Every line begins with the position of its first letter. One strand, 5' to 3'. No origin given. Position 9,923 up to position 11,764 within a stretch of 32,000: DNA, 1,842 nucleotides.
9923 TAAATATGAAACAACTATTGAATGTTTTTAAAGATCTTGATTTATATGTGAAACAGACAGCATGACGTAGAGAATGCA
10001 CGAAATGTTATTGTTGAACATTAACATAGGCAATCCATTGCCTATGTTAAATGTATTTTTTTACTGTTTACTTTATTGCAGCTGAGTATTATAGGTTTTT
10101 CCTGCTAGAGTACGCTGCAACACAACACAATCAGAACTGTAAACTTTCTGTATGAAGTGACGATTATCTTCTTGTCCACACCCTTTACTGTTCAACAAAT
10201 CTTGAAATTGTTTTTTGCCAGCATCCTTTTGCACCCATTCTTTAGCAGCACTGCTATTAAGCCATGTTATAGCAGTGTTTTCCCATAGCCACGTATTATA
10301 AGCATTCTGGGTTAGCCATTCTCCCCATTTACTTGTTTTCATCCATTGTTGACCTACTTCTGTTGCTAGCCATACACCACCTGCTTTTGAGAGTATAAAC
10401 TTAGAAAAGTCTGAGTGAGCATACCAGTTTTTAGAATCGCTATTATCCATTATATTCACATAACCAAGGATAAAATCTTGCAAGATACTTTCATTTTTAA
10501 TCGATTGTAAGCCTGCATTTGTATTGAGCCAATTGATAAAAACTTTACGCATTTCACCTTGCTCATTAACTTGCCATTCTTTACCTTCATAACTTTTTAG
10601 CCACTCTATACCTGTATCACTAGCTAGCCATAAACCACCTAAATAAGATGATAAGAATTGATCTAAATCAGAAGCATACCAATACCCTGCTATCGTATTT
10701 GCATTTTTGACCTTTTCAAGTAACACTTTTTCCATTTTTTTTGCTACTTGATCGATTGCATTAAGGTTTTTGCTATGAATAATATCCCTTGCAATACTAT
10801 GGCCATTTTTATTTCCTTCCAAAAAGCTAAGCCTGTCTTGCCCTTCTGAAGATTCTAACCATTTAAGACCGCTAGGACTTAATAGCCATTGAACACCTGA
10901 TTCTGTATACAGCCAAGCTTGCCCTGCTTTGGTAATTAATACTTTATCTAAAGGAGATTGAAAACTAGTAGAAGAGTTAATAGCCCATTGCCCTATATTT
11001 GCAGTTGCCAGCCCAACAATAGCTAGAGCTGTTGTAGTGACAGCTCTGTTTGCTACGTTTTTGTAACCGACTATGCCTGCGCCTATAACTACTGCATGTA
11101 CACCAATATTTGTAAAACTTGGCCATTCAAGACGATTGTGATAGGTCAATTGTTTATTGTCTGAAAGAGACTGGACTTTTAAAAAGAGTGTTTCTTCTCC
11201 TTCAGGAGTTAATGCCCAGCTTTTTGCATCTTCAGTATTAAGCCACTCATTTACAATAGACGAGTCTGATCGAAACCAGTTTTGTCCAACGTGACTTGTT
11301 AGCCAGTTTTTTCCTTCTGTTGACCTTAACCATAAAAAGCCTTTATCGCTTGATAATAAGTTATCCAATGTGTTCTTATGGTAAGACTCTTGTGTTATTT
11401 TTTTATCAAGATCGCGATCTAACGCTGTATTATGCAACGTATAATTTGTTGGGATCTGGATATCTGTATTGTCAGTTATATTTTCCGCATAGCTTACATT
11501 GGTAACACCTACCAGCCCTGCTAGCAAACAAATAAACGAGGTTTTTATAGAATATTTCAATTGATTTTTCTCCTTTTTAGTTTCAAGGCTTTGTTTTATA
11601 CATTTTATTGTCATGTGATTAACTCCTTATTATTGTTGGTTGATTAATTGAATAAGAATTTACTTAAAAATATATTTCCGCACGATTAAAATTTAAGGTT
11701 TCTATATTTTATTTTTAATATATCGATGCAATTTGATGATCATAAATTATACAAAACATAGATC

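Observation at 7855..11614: Tandem pair of paralogous Trp-rich nonapeptide-repeat proteins with signal peptide and central hydrophobic hairpin; no family I can name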

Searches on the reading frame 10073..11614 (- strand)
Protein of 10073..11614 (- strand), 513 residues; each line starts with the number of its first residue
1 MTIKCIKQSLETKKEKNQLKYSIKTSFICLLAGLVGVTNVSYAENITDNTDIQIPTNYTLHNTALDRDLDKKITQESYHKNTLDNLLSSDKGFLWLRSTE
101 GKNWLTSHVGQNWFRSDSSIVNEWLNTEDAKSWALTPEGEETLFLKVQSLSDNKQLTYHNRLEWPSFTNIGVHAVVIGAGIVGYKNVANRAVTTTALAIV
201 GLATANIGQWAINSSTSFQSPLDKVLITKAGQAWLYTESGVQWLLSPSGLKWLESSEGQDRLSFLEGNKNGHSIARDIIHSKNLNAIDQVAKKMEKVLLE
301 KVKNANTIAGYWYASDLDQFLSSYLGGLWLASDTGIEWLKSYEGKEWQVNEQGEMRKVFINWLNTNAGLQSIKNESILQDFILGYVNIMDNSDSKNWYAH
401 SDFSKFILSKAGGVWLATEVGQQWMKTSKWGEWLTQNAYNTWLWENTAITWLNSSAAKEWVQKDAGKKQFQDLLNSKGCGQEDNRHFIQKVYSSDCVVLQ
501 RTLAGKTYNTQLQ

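Call 3: search_protein_families(library=pfam, proteins=[window:10073-11614:-], max_evalue=1)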
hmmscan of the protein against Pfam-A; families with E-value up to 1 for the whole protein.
window:10073-11614:- (513 aa): 1 family
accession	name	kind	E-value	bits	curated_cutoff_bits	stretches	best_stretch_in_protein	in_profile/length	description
PF06291.16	Lambda_Bor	-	0.16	12.5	25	1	15-63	10-56/75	Bor protein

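Call 4: search_protein_families(library=ncbifam, proteins=[window:10073-11614:-], max_evalue=1)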
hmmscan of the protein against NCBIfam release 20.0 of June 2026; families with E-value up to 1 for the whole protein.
window:10073-11614:- (513 aa): 0 families

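Call 8: find_homologous_proteins(query=window:10073-11614:-, max_evalue=0.001)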
Query window:10073-11614:- (513 aa): 6 proteins with E <= 0.001 among 8000 candidates.
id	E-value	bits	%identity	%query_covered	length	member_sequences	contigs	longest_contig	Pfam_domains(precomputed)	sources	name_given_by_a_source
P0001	0.0e+0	1158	100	100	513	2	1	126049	-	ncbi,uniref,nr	ncbi:hypothetical protein [Fastidiosibacter lacustris]|uniref:hypothetical protein n=1 Tax=Fastidios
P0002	2.4e-234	797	82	84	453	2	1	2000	-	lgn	-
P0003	2.3e-164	566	56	88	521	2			-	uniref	uniref:hypothetical protein n=1 Tax=unclassified Cysteiniphilum TaxID=2610889 RepID=UPI003F82DB97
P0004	1.1e-158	547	52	95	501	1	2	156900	-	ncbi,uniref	ncbi:hypothetical protein [Cysteiniphilum sp. 6C5]|uniref:hypothetical protein n=1 Tax=unclassified 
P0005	1.0e-157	544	52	95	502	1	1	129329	-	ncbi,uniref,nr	ncbi:hypothetical protein [Cysteiniphilum halobium]|uniref:hypothetical protein n=1 Tax=Cysteiniphil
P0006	4.9e-128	446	46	87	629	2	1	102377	-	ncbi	-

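Call 16: find_encoding_contigs(protein=P0005, flank=10000, max_places=4)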
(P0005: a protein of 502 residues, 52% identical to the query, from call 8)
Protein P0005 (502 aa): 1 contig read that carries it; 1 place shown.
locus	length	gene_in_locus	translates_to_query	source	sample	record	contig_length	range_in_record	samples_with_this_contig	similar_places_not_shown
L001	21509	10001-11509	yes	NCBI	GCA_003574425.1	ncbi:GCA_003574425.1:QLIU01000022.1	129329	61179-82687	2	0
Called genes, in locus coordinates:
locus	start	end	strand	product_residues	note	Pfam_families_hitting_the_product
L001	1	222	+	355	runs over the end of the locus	-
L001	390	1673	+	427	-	-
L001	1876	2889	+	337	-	-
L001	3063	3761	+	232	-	PF00486:Trans_reg_C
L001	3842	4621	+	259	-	-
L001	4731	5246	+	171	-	-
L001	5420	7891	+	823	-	PF16967:TcfC, PF15976:CooC_C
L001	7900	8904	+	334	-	PF04449:Fimbrial_CS1 (faint)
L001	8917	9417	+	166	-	-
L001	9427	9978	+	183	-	-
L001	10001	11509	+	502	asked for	-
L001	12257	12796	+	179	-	PF07963:N_methyl, PF05307:Bundlin, PF08805:PilS (weak)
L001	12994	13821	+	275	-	-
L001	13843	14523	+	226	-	PF10671:TcpQ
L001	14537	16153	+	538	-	PF00263:Secretin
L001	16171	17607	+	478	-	PF06864:PAP_PilO (faint)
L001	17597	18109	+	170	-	-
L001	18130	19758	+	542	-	PF00437:T2SSE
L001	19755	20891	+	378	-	PF00482:T2SSF (faint)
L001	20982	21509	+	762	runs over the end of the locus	-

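Call 19: search_solved_structures(query=A1, max_evalue=10, show_alignments=2)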
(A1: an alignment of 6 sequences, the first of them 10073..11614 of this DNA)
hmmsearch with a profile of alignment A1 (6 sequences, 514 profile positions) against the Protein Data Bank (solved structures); distinct sequences matched with E-value up to 10: 0.

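Call 20: search_protein_representatives(alignment_id=A1)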
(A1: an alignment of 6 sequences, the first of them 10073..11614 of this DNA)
Query: 6 sequences, 514 profile positions. Proteins with E-value up to 0.001 (for the whole library): 80; up to 1e-10: 27; up to 1e-30: 5. The best 80 are listed.
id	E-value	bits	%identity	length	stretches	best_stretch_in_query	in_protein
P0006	5.2e-245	830.3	-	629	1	1-513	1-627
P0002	3.3e-238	807.9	-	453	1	1-441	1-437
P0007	2.6e-44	168.1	-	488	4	300-481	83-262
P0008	1.9e-38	148.8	-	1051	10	230-267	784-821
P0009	4.4e-33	131.1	-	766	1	367-510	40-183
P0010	1.8e-27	112.5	-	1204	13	92-140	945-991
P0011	1.4e-22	96.4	-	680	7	85-138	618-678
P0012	6.5e-21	90.9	-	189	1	125-238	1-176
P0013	6.2e-20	87.7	-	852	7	86-141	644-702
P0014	1.9e-18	82.8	-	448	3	84-269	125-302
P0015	7.3e-16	74.3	-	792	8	234-268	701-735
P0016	1.4e-15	73.3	-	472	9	85-136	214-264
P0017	5.3e-15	71.4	-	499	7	81-135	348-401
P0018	1.0e-14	70.5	-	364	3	89-143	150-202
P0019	3.4e-14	68.8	-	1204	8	85-150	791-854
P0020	4.2e-14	68.5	-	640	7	318-355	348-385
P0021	5.1e-14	68.2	-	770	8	228-268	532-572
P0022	1.3e-13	66.9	-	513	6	402-471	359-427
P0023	1.8e-13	66.4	-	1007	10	88-140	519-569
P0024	2.8e-13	65.7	-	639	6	70-264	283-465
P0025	3.9e-13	65.3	-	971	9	228-272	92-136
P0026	5.5e-13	64.8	-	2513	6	87-140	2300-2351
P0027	6.2e-13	64.6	-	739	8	85-143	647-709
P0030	5.6e-11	58.2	-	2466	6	87-141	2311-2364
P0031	8.1e-11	57.6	-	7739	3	324-472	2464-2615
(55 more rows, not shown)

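Call 23: search_protein_families(library=pfam, proteins=[P0007, P0008, P0009, P0011, P0014, P0016, P0018, P0010, P0013, P0015], max_evalue=0.01)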
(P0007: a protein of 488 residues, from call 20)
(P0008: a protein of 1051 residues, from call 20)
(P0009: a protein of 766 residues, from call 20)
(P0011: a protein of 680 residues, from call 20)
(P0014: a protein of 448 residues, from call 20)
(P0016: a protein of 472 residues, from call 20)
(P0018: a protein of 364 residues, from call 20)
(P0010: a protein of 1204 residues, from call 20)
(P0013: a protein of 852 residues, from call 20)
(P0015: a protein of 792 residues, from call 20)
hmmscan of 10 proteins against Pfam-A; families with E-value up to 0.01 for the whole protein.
P0007 (488 aa): 0 families

P0008 (1051 aa): 1 family
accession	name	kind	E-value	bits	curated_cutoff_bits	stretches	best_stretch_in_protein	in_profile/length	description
PF00082.27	Peptidase_S8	-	5.6e-33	114.9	21.8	1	166-471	1-288/288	Subtilase family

P0009 (766 aa): 1 family
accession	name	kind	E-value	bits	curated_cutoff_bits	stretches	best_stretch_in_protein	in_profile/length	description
PF22102.2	ElaD-SseL-like_C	-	1.3e-05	25.6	27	1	412-520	56-151/187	ElaD/SseL-like C-terminal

P0011 (680 aa): 2 families
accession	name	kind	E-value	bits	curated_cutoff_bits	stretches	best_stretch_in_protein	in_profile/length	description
PF10893.13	Phage_186_Fil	-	0.00058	19.9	25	0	634-657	18-41/56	Bacteriophage 186, Fil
PF15171.11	Spexin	-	0.0013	19.4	27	0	318-379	5-65/90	Neuropeptide secretory protein family, NPQ, spexin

P0014 (448 aa): 1 family
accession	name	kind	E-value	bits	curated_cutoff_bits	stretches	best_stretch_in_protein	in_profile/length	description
PF24744.1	CARF-assoc_HTH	-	0.00095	19.6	27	0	295-310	36-51/55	CARF-associated HTH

P0016 (472 aa): 0 families

P0018 (364 aa): 0 families

P0010 (1204 aa): 4 families
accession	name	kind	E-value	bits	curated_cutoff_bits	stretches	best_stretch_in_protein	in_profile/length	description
PF24883.2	NPHP3_N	-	8e-24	85.1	24.8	1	75-243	15-164/164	Nephrocystin 3, N-terminal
PF05729.18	NACHT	-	3.9e-08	33.8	26.7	1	83-246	1-132/167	NACHT domain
PF00353.25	HemolysinCabind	-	1.6e-05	25.2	23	0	818-849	4-35/36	RTX calcium-binding nonapeptide repeat (4 copies)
PF13191.12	AAA_16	-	4.4e-05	24.5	32.6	1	71-223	11-154/167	AAA ATPase domain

P0013 (852 aa): 2 families
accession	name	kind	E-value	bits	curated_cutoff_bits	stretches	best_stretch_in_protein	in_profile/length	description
PF00082.27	Peptidase_S8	-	2.2e-34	119.5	21.8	1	145-413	1-288/288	Subtilase family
PF09832.14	DUF2059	-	1.8e-05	25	23.6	0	634-646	25-37/60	Uncharacterized protein conserved in bacteria (DUF2059)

P0015 (792 aa): 0 families

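Call 24: predict_structure(alignment_id=A1)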
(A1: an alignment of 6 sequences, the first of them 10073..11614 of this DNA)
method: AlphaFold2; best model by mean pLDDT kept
length: 513 residues; sequences in the alignment: 6
mean_pLDDT: 59.4   pTM: 0.50
mean pLDDT of the five models: 59.4, 58.5, 57.9, 57.5, 50.4
residues with pLDDT >= 90: 1; 70-90: 243; 50-70: 82; < 50: 187
segments of 3 or more residues with pLDDT < 50: 1-64, 153-218, 262-291, 308-313, 391-397, 481-493
pLDDT, mean of each block of 10 residues (from residue 1): 27 28 26 23 25 29 60 76 81 81 85 82 83 82 85 43 26 26 28 26 26 37 77 76 75 58 37 38 39 60 54 54 67 79 82 80 83 88 79 46 74 83 73 62 68 78 79 71 36 63 86 72
secondary structure, 60 per line:
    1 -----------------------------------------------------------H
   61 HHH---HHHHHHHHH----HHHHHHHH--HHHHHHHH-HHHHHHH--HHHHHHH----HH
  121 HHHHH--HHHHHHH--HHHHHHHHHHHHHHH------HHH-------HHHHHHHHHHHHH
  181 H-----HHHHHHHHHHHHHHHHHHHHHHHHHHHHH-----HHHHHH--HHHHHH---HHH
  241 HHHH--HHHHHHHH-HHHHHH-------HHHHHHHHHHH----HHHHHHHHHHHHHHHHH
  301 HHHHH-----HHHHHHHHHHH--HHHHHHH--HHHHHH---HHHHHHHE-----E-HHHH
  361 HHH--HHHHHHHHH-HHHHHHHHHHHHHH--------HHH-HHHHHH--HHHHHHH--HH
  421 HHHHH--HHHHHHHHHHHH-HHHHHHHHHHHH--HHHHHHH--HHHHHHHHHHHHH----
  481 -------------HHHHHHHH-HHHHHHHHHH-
elements in order: H60-63 H67-75 H80-87 H90-97 H99-105 H108-114 H119-125 H128-134 H137-151 H168-181 H187-215 H221-226 H229-234 H238-244 H247-254 H256-261 H269-279 H284-305 H311-321 H324-330 H333-338 H342-348 H357-363 H366-374 H376-389 H402-407 H410-416 H419-425 H428-439 H441-452 H455-461 H464-476 H494-501 H503-512

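Call 27: fold_search(model_id=the predicted structure, library=pdb)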
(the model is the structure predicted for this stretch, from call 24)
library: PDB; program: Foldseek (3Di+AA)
matches with E <= 10: 410; with E <= 0.001: 0
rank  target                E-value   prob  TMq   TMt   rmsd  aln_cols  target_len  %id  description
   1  2z6g                  1.6e-02  0.95  0.21  0.20  23.5       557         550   11  Crystal Structure of a Full-Length Zebrafish Beta-Catenin (released 2008-02-12)
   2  3ifq_A                3.5e-02  0.89  0.22  0.21  22.9       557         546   11  Interction of plakoglobin and beta-catenin with desmosomal cadherins (released 2009-09-15)
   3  7uwi_A                4.4e-02  0.91  0.23  0.23  23.9       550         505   10  Structure of beta-catenin in complex with FP01567, a Helicon Polypeptide (released 2022-12-28)
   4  1v18_A                4.6e-02  0.92  0.24  0.24  22.9       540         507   10  The crystal structure of beta-catenin armadillo repeat complexed with a phosphorylated APC 20mer repeat. (released 2005-01-12)
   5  4djs_A                5.2e-02  0.84  0.21  0.21  24.5       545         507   11  Structure of beta-catenin in complex with a stapled peptide inhibitor (released 2012-10-17)
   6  8tkf_A                6.1e-02  0.77  0.21  0.07  30.0       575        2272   11  Human Type 3 IP3 Receptor - Activated State (+IP3/ATP/JD Ca2+) (released 2023-11-08)
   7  8ru3_A                9.4e-02  0.80  0.22  0.22  23.9       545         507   11  Crystal structure of beta-catenin in complex with alpha-helical peptide inhibitor (released 2024-09-04)
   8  9i8k_A                9.8e-02  0.84  0.24  0.24  22.9       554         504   10  Beta-catenin armadillo (150-663) (released 2026-02-18)
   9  3zhp_A                1.0e-01  0.98  0.25  0.36  10.8       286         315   12  Human MST3 (STK24) in complex with MO25beta (released 2013-01-16)
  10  4jpo_B                1.2e-01  0.38  0.17  0.18  20.5       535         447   11  5A resolution structure of Proteasome Assembly Chaperone Hsm3 in complex with a C-terminal fragment of Rpt1 (released 2013-04-10)
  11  1i7w_C                1.4e-01  0.77  0.24  0.24  23.3       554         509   11  BETA-CATENIN/PHOSPHORYLATED E-CADHERIN COMPLEX (released 2001-05-09)
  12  3j9t_P                1.4e-01  0.54  0.20  0.22  18.5       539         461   10  Yeast V-ATPase state 1 (released 2015-05-13)
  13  3zhp_B                1.6e-01  0.96  0.25  0.35  11.6       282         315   13  Human MST3 (STK24) in complex with MO25beta (released 2013-01-16)
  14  4kzg_E                1.9e-01  0.94  0.24  0.34  11.1       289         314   13  Crystal structure of zebrafish MO25 (released 2013-09-11)
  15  3vle_A                1.9e-01  0.54  0.22  0.25  18.1       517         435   12  Crystal structure of yeast proteasome interacting protein (released 2012-02-22)
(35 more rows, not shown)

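Call 32: list_cluster_members(proteins=[P0009, P0007, P0012, P0008, P0010, P0014, P0015, P0018, P0016, P0011])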
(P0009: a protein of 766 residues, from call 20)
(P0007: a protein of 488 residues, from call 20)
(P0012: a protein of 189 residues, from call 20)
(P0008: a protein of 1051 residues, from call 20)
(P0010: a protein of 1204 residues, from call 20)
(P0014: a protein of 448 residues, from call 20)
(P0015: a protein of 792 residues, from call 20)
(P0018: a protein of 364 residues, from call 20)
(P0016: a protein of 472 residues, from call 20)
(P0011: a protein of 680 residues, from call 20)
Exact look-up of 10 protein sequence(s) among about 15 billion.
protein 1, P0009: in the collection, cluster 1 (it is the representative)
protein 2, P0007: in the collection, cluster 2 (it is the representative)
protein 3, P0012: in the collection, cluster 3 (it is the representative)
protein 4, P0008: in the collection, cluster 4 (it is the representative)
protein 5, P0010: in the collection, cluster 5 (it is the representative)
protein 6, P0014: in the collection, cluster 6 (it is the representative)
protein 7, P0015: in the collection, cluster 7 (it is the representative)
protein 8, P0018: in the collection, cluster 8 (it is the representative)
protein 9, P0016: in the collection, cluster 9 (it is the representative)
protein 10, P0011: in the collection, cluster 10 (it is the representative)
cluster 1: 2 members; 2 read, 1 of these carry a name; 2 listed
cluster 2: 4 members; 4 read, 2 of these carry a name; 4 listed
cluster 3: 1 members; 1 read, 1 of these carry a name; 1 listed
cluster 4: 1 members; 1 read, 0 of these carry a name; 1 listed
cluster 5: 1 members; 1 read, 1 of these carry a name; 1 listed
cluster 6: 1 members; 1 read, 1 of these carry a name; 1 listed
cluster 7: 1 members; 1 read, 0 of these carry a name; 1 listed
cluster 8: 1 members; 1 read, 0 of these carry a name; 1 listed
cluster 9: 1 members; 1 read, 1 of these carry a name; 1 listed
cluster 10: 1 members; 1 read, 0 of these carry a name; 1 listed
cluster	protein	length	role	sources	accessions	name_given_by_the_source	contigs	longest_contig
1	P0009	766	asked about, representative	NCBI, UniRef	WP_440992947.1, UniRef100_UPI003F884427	hypothetical protein [Cysteiniphilum litorale] | hypothetical protein n=1 Tax=Cysteiniphilum litorale TaxID=2056700 RepID=UPI003F884427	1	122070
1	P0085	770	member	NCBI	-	-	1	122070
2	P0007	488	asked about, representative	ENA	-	-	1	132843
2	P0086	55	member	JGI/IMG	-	hypothetical protein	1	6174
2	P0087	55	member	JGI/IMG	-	hypothetical protein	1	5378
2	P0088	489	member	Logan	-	-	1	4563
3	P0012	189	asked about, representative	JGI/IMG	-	hypothetical protein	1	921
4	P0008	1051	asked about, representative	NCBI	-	-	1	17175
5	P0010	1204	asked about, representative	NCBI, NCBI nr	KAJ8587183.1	hypothetical protein M405DRAFT_863967 [Rhizopogon salebrosus TDB-379]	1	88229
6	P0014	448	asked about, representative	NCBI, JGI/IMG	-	hypothetical protein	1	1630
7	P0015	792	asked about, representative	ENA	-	-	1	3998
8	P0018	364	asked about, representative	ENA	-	-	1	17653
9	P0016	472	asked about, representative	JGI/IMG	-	hypothetical protein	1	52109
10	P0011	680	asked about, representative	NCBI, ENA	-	-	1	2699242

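Call 33: find_encoding_contigs(protein=P0009, flank=10000, max_places=3)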
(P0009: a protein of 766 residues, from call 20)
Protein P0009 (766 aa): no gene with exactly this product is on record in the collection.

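Call 34: find_encoding_contigs(protein=P0007, flank=10000, max_places=3)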
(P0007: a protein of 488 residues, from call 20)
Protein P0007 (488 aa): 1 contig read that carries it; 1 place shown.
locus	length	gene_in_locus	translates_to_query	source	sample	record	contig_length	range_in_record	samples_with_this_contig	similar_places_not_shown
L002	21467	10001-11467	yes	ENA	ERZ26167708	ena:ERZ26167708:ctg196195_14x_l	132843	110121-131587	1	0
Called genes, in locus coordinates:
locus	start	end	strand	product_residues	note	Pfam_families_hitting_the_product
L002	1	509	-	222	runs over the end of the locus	PF01656:CbiA, PF07015:VirC1 (weak), PF09140:MipZ (faint), PF10609:ParA (weak), PF13614:AAA_31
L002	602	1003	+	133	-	PF01909:NTP_transf_2, PF18765:Polbeta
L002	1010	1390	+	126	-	PF01934:HepT-like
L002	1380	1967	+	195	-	PF00239:Resolvase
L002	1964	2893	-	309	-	-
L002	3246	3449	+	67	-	-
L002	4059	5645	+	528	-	PF21205:Rep3_C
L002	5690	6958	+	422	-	PF13542:HTH_Tnp_ISL3 (weak), PF01610:DDE_Tnp_ISL3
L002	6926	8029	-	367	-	-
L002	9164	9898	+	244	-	PF00072:Response_reg, PF00486:Trans_reg_C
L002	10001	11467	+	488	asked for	-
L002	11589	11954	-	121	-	PF13302:Acetyltransf_3 (weak), PF00583:Acetyltransf_1, PF13508:Acetyltransf_7 (weak)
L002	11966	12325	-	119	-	PF00239:Resolvase, PF02796:HTH_7 (weak)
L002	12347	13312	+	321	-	PF13936:HTH_38 (faint), PF00665:rve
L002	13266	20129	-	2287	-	PF00501:AMP-binding, PF13193:AMP-binding_C, PF00550:PP-binding, PF00109:ketoacyl-synt, PF02801:Ketoacyl-synt_C, PF16197:KAsynt_C_assoc, PF22336:RhiE-like_linker, PF22621:CurL-like_PKS_C, +5 more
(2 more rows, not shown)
